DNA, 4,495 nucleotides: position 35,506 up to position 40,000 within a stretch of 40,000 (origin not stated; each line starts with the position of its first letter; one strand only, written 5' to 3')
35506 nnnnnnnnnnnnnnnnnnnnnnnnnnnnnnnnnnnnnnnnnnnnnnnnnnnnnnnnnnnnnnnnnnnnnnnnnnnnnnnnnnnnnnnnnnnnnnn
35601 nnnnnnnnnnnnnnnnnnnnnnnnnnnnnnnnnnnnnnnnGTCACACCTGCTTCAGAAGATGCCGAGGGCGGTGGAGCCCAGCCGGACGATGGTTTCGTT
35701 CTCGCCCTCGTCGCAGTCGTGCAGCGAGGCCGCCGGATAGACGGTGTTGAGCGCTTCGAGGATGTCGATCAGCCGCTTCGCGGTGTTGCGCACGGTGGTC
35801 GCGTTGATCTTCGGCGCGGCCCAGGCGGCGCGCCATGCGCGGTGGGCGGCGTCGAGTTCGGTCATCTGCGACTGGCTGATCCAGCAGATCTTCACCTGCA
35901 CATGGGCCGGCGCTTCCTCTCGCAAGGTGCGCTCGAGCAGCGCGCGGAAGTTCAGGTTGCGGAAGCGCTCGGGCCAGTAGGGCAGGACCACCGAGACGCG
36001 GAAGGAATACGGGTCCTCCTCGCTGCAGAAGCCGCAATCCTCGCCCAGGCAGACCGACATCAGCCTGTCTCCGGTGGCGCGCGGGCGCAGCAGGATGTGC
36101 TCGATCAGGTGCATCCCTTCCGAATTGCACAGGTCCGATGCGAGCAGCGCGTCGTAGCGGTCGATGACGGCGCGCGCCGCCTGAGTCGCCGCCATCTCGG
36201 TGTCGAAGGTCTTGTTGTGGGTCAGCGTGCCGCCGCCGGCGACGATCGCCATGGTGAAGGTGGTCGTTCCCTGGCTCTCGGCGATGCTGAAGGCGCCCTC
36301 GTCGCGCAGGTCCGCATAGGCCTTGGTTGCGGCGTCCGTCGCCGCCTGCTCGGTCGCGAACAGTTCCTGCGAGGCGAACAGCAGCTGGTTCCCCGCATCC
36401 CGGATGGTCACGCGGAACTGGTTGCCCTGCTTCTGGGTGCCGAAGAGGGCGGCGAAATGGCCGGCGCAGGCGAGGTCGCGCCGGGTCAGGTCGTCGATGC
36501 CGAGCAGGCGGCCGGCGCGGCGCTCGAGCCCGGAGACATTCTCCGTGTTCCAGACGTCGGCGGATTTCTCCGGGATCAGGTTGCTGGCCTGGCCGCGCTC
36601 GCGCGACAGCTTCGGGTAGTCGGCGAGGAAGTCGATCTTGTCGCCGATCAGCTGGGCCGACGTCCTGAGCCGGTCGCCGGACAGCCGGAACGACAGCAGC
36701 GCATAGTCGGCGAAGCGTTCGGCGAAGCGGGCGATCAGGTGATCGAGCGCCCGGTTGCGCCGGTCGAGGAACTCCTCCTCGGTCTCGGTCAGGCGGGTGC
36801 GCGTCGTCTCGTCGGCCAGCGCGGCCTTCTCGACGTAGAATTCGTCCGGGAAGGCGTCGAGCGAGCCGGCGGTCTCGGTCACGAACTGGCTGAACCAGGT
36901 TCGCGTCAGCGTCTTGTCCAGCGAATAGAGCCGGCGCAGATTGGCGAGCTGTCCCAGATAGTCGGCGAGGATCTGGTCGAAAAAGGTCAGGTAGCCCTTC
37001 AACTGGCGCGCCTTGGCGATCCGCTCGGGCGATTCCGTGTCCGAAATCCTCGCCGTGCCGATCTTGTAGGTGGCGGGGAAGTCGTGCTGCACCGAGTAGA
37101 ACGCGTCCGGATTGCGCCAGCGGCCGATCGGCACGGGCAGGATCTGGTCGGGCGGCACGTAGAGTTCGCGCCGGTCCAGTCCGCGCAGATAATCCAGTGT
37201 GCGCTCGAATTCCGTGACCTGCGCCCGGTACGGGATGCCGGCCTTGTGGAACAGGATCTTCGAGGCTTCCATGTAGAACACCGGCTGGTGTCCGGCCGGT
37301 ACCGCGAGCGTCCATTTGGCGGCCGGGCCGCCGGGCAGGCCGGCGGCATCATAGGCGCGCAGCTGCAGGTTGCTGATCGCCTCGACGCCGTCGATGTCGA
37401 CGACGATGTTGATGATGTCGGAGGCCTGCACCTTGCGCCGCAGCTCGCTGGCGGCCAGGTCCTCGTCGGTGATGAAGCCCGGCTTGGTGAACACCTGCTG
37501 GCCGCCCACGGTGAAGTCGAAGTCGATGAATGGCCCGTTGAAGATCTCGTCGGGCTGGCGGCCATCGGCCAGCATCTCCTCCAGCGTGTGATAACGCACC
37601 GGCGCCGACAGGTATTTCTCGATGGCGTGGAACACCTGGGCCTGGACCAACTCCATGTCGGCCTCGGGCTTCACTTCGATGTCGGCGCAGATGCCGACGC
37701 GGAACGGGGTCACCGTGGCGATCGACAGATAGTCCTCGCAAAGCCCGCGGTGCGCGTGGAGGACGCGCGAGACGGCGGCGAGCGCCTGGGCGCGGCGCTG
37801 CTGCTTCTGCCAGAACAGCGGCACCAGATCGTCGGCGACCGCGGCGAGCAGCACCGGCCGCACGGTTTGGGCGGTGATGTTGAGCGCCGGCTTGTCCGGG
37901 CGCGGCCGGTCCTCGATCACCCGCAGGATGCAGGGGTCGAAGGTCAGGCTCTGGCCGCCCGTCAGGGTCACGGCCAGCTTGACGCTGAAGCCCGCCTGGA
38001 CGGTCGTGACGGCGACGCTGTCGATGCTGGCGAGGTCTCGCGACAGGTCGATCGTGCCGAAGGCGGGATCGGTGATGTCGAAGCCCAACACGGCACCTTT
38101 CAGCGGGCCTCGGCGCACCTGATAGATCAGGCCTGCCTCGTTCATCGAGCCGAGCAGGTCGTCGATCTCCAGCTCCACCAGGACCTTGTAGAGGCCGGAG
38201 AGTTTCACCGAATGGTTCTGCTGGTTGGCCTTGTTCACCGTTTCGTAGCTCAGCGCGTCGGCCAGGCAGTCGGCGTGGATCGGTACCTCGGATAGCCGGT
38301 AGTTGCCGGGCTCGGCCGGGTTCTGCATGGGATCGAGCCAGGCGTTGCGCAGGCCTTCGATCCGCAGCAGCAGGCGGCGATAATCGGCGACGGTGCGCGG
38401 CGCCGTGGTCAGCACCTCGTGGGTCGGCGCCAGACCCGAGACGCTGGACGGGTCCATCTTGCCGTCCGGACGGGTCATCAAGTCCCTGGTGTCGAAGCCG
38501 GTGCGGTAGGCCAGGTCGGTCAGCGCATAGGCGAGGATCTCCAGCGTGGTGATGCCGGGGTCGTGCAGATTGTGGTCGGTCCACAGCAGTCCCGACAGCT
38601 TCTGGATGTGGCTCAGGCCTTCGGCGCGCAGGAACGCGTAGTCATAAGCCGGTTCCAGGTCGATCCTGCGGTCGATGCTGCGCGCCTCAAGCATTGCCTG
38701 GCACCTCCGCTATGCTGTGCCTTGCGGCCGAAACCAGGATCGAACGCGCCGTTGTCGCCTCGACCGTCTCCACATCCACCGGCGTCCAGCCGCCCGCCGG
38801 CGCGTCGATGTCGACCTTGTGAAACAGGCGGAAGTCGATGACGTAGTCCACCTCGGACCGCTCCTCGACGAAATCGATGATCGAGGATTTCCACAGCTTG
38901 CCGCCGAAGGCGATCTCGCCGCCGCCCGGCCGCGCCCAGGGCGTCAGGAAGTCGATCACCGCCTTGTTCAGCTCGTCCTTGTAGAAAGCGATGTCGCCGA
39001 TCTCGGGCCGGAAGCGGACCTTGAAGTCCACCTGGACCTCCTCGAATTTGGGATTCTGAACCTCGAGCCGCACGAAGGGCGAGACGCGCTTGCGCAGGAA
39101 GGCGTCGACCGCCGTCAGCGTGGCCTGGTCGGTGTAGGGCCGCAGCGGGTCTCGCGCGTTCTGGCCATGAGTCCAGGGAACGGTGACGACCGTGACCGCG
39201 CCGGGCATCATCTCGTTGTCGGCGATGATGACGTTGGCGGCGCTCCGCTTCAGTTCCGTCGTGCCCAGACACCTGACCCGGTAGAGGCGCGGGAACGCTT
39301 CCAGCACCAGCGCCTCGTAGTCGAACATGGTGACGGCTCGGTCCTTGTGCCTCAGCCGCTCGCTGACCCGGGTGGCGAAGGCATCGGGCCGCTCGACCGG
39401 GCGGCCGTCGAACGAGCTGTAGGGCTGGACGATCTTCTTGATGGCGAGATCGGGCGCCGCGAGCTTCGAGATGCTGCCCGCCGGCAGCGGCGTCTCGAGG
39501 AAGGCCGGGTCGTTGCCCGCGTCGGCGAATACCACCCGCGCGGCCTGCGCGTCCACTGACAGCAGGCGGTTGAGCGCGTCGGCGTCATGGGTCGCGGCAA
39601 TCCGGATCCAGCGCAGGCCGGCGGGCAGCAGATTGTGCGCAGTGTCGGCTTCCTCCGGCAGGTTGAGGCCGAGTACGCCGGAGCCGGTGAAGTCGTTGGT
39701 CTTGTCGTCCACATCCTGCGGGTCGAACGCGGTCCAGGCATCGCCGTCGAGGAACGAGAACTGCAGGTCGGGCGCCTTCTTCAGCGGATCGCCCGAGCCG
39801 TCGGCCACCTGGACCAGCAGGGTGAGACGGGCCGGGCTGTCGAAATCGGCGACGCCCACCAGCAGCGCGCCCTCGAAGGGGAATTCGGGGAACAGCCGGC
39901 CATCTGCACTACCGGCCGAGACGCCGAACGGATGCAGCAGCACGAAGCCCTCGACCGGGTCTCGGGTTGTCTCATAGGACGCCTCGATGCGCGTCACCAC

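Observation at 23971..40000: Distal half of an extracellular contractile injection system (eCIS, phage-tail-like particle) locus embedded among housekeeping genes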

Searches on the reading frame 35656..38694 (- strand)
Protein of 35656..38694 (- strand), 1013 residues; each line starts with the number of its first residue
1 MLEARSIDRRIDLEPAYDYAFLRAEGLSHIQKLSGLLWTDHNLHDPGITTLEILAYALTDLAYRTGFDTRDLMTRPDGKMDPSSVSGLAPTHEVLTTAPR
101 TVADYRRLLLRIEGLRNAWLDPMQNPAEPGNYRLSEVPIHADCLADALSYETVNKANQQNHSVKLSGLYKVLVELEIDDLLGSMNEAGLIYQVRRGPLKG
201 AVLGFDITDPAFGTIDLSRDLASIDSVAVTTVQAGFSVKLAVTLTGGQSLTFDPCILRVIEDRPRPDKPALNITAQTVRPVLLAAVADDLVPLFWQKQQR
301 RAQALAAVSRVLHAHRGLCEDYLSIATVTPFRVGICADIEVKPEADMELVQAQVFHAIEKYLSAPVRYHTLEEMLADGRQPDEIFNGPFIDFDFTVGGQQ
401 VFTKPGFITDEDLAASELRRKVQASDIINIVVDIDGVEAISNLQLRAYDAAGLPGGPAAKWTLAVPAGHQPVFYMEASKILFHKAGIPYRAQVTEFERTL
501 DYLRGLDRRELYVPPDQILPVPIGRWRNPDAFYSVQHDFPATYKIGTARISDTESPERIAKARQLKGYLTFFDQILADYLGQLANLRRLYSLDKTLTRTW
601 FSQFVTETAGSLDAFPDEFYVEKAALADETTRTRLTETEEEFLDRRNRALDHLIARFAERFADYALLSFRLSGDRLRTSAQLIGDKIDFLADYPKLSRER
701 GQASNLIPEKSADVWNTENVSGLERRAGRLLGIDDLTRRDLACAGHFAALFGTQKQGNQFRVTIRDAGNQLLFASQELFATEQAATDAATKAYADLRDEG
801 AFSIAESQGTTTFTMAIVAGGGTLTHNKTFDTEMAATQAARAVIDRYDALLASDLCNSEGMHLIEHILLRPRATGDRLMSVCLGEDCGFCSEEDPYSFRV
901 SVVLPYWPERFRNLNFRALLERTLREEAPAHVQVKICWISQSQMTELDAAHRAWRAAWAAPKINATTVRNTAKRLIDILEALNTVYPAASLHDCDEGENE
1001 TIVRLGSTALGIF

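Call 5: search_protein_families(library=pfam, proteins=[window:35656-38694:-], max_evalue=0.01)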
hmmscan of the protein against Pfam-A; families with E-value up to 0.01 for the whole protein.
window:35656-38694:- (1013 aa): 0 families

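Call 8: find_encoding_contigs(protein=window:35656-38694:-, flank=10000, max_places=4)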
Protein window:35656-38694:- (1013 aa): 3 contigs read that carry it; 2 places shown.
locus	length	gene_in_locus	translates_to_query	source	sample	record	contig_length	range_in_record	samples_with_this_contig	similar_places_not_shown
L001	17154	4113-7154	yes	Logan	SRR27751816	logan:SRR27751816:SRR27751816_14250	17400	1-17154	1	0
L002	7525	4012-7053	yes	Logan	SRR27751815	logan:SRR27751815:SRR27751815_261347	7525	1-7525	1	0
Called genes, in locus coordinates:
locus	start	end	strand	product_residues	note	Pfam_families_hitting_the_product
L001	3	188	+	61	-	?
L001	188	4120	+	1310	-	-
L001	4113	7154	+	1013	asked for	-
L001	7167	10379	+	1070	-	-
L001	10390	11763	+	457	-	PF19268:CIS_TMP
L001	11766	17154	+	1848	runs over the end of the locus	PF13699:eCIS_core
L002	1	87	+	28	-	?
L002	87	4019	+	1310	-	-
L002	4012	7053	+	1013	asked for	-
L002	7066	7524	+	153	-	?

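Call 9: find_related_loci(query=L001:188-4117:+, collection=genome_contigs, flank=10000)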
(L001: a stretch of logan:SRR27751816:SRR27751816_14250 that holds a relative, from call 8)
Query L001:188-4117:+ (1310 aa) in genome_contigs; peptide patterns used: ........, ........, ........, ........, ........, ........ (x = any residue, [..] = any of these).
21 stretches matched a pattern; 6 encode a relative of the query (tblastn E <= 1e-3); 5 distinct loci.
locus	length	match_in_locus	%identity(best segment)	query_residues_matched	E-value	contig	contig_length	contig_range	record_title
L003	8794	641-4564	81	1-1310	0e+0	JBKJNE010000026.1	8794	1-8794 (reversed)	MAG: Alphaproteobacteria bacterium isolate ant_bin.356 k117_260851, whole genome shotgun sequence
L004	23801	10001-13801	68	1-1310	0e+0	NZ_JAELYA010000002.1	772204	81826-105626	Pseudomonas schmalbachii strain Milli4 NODE_2_length_772204_cov_56.227690, whole genome shotgun sequence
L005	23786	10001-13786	66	5-1310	0e+0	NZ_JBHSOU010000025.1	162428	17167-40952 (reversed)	Pseudomonas sp. GCM10022186 strain CGMCC 1.18516 velvet_auto_105_25, whole genome shotgun sequence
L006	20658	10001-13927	81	1-1310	0e+0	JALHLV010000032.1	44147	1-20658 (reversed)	MAG: Sphingomonadales bacterium isolate Bin_23_8 c_000000004095, whole genome shotgun sequence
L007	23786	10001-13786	68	2-1309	0e+0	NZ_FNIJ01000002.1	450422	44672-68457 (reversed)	Pseudomonas jinjuensis strain JCM 21621, whole genome shotgun sequence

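Call 11: search_protein_families(library=pfam, proteins=[L006:205-1455:+, L006:1448-2722:+, L006:2842-3441:+, L006:3315-4184:+, L006:4249-5709:+, L006:5761-6189:+, L006:6196-6633:+, L006:6830-7534:+, L006:7542-9281:+, L006:9297-9584:+], max_evalue=0.01)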
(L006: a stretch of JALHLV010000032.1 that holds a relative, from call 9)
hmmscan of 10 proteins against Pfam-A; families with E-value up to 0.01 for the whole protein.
L006:205-1455:+ (417 aa): 1 family
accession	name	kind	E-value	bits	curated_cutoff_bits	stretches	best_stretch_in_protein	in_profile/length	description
PF00144.29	Beta-lactamase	-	1.5e-72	245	27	1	43-395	2-313/329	Beta-lactamase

L006:1448-2722:+ (425 aa): 1 family
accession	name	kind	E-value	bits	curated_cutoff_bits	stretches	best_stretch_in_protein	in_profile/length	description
PF00144.29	Beta-lactamase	-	4.2e-69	233.7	27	1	46-415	4-326/329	Beta-lactamase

L006:2842-3441:+ (200 aa): 1 family
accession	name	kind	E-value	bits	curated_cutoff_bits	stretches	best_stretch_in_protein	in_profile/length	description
PF14065.11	Pvc16_N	-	1.2e-28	100.5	27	1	21-189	4-176/180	Pvc16 N-terminal domain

L006:3315-4184:+ (290 aa): 0 families

L006:4249-5709:+ (487 aa): 2 families
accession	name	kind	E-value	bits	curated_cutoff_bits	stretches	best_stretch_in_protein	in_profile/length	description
PF17482.7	Phage_sheath_1C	-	6.9e-12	45.8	26.9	1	376-480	3-101/104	Phage tail sheath C-terminal domain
PF04984.19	Phage_sheath_1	-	1.5e-07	31.9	31.4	1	230-372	25-168/168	Phage tail sheath protein subtilisin-like domain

L006:5761-6189:+ (143 aa): 1 family
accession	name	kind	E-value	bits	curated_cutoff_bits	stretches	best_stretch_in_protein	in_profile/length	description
PF06841.18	Phage_T4_gp19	-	1.3e-48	164.6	28.2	1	7-138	1-133/134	T4-like virus tail tube protein gp19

L006:6196-6633:+ (146 aa): 1 family
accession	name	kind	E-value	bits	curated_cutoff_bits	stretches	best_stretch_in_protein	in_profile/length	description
PF06841.18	Phage_T4_gp19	-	1.4e-39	135.5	28.2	1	10-143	3-133/134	T4-like virus tail tube protein gp19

L006:6830-7534:+ (235 aa): 1 family
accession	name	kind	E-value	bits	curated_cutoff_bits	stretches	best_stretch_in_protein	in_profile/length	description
PF19266.4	CIS_tube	-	8.2e-39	133.3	27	1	5-166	2-151/158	Contractile injection system tube protein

L006:7542-9281:+ (580 aa): 2 families
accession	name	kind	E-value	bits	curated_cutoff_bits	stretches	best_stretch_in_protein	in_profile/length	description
PF04717.18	Phage_base_V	-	4.2e-18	65.9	23.8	1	377-451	2-75/75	Type VI secretion system/phage-baseplate injector OB domain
PF05954.17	Phage_GPD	-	1.5e-09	37.9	30.1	1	71-338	28-303/305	Phage tail baseplate hub (GPD)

L006:9297-9584:+ (96 aa): 1 family
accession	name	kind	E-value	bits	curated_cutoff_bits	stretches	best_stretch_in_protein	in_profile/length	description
PF05488.18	PAAR_motif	-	5.6e-23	81.4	27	1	19-87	2-69/70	PAAR motif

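Call 12: search_protein_families(library=pfam, proteins=[L006:9597-9998:+, L001:188-4117:+], max_evalue=0.01)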
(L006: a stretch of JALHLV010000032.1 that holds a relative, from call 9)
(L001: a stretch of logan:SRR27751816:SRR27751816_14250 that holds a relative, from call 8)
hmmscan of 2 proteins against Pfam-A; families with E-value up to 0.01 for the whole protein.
L006:9597-9998:+ (134 aa): 1 family
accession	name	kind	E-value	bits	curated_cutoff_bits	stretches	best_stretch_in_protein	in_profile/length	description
PF04965.19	GPW_gp25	-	1.3e-20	73.5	27.2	1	31-118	4-95/96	Baseplate wedge protein gp25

L001:188-4117:+ (1310 aa): 1 family
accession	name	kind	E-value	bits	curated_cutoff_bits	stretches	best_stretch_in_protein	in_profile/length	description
PF04865.19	Baseplate_J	-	0.00029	20.7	21.1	1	1039-1182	79-194/255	Baseplate J-like protein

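Call 13: search_solved_structures(query=window:35656-38694:-, max_evalue=1)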
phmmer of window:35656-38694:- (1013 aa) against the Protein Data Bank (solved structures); distinct sequences matched with E-value up to 1: 8.
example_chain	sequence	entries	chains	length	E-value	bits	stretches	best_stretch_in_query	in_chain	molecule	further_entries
7b5h_AD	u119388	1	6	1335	5.3e-134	451.3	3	304-787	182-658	All3315 protein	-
9wsz_A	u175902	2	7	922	5.9e-119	401.5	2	307-942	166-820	Baseplate protein Alg12 | The baseplate protein Alg12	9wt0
7aeb_A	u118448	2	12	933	6e-119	401.5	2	307-942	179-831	baseplate protein (Algo12)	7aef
9rce_B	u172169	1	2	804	3.8e-41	144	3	18-143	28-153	SalCis12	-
6j0n_P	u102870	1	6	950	1.3e-17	66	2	28-114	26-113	Pvc12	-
9qgl_a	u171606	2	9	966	8.5e-17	63.4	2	22-112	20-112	Baseplate protein J-like domain-containing protein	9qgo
6rao_J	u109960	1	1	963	2.4e-15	58.6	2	28-115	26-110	Afp12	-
9gtp_1K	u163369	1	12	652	0.11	13.3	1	37-65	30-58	Baseplate protein J-like domain-containing protein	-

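Call 15: search_solved_structures(query=L001:188-4117:+, max_evalue=1)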
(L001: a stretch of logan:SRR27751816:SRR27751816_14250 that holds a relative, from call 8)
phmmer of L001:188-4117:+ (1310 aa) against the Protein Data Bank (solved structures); distinct sequences matched with E-value up to 1: 6.
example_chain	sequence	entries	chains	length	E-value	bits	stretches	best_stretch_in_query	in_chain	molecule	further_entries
7b5h_AH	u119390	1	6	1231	4.8e-142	478.4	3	634-1266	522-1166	All3317 protein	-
7aeb_G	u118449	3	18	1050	5.2e-108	365.6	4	893-1308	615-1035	Baseplate_J domain-containing protein | Baseplate protein J-like domain-containing protein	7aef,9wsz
9rce_A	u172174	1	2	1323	1.2e-47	165.7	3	862-1228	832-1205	Baseplate protein J-like domain-containing protein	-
9qgl_A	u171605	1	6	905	1.8e-46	161.8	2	868-1262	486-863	Photorhabdus luminescens subsp. laumondii TTO1 complete genome segment 6/17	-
6j0n_J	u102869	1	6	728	9.1e-42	146.2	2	918-1283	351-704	Pvc11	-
6rao_I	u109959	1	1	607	1.3e-25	92.7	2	949-1293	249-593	Afp11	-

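Call 30: search_protein_families(library=phrogs, proteins=[window:35656-38694:-], max_evalue=0.1)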
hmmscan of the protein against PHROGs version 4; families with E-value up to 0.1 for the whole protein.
window:35656-38694:- (1013 aa): 0 families

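Call 40: search_protein_families(library=ncbifam, proteins=[window:35656-38694:-], max_evalue=1)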
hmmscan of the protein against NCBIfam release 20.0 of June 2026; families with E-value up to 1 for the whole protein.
window:35656-38694:- (1013 aa): 1 family
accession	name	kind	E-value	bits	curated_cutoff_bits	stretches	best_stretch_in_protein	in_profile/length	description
TIGR02243.1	TIGR02243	equivalog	2.4e-06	26.4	155.8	1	18-63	6-50/659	putative baseplate assembly protein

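Call 61: search_solved_structures(query=L004:3572-4162:+, max_evalue=1)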
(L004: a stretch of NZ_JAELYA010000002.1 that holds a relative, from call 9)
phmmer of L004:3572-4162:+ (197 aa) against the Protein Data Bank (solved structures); distinct sequences matched with E-value up to 1: 5.
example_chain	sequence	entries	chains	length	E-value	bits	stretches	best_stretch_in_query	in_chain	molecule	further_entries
7b5i_AA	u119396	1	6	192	2.4e-26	96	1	7-192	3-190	All3327 protein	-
7adz_0A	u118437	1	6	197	4e-18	69.2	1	27-184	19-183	cap protein (Algo1)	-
9wt1_A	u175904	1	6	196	1.4e-17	67.4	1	27-184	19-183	Pvc16 N-terminal domain-containing protein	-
9r9n_B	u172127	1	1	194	1.8e-07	34.5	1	80-174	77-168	DUF4255 domain-containing protein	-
8w3g_F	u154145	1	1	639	0.17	15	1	66-155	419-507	Prefusion-stabilized RSV F protein UFCR1(1TD0)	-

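Call 89: search_protein_families(library=pfam, proteins=[L004:2679-3299:+], max_evalue=0.001)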
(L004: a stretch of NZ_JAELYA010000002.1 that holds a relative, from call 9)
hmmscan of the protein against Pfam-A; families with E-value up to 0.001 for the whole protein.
L004:2679-3299:+ (207 aa): 0 families

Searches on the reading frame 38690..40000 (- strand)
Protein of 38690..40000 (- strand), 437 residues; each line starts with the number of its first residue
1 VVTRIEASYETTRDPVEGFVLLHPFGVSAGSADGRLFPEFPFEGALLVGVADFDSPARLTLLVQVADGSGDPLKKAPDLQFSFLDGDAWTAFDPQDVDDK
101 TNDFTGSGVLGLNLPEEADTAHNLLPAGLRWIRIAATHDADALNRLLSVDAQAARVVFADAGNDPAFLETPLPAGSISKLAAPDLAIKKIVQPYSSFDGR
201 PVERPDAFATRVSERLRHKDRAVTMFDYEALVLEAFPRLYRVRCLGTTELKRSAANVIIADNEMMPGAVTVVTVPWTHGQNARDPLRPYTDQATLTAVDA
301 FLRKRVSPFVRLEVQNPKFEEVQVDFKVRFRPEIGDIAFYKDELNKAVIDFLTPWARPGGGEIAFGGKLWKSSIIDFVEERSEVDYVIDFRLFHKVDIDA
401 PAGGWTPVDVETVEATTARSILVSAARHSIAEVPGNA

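Call 5: search_protein_families(library=pfam, proteins=[window:38690-40000:-], max_evalue=0.01)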
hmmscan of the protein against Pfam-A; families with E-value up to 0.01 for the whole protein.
window:38690-40000:- (437 aa): 1 family
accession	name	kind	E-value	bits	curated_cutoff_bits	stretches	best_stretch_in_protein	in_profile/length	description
PF04865.19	Baseplate_J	-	4.5e-05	23.3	21.1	1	166-323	79-209/255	Baseplate J-like protein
